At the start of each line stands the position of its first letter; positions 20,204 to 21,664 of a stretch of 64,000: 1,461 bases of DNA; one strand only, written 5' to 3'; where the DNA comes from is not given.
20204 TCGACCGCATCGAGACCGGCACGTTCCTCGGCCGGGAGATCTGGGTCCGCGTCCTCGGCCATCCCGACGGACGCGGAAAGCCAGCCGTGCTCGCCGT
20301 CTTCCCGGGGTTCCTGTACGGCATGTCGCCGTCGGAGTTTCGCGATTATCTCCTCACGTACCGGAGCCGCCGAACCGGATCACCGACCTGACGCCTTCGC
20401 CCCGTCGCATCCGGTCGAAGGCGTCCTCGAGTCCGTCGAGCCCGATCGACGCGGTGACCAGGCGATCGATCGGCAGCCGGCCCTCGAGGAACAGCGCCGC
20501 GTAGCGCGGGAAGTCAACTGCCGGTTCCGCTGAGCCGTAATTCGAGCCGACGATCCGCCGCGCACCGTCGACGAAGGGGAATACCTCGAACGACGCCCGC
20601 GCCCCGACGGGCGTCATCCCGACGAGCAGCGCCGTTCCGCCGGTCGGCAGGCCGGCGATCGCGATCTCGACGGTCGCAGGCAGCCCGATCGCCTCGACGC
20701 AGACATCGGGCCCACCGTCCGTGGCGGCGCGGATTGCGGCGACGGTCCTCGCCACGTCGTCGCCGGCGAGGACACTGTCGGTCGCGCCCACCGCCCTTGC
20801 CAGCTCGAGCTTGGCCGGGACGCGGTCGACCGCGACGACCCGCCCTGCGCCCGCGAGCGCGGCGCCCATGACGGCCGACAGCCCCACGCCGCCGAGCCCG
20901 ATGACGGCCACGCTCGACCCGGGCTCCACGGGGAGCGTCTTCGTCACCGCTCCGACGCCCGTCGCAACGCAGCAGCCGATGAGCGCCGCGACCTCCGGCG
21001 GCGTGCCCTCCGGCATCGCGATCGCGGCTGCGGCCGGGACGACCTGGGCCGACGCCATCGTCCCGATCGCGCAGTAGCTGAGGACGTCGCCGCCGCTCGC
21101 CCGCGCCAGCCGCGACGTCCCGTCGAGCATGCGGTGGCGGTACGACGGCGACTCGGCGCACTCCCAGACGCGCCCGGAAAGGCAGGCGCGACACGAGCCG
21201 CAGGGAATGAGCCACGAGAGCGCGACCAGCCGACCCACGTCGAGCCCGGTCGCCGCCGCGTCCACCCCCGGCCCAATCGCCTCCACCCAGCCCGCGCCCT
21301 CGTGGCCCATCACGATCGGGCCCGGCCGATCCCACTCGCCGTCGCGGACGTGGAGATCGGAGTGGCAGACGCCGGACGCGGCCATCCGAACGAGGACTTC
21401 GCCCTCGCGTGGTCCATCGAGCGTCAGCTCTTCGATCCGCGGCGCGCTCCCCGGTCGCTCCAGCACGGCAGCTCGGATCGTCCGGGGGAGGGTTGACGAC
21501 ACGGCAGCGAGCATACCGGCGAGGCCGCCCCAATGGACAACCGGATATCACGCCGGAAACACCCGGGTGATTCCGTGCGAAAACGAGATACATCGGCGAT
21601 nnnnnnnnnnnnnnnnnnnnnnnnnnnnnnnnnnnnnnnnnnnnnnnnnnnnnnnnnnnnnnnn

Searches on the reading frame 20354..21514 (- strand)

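Call 8: search_protein_families(library=pfam, proteins=[window:20354-21514:-], max_evalue=0.001)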
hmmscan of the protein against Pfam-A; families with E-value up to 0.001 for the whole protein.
window:20354-21514:- (386 aa): 3 families
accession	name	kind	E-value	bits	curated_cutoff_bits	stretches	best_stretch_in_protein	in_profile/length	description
PF08240.17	ADH_N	-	9.3e-23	80.9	23.5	1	37-169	2-104/104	Alcohol dehydrogenase GroES-like domain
PF00107.32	ADH_zinc_N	-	1.4e-22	80.5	31.8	1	209-337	1-122/129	Zinc-binding dehydrogenase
PF16912.11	Glu_dehyd_C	-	3.2e-06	27.2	34.9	1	197-379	30-209/211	Glucose dehydrogenase C-terminus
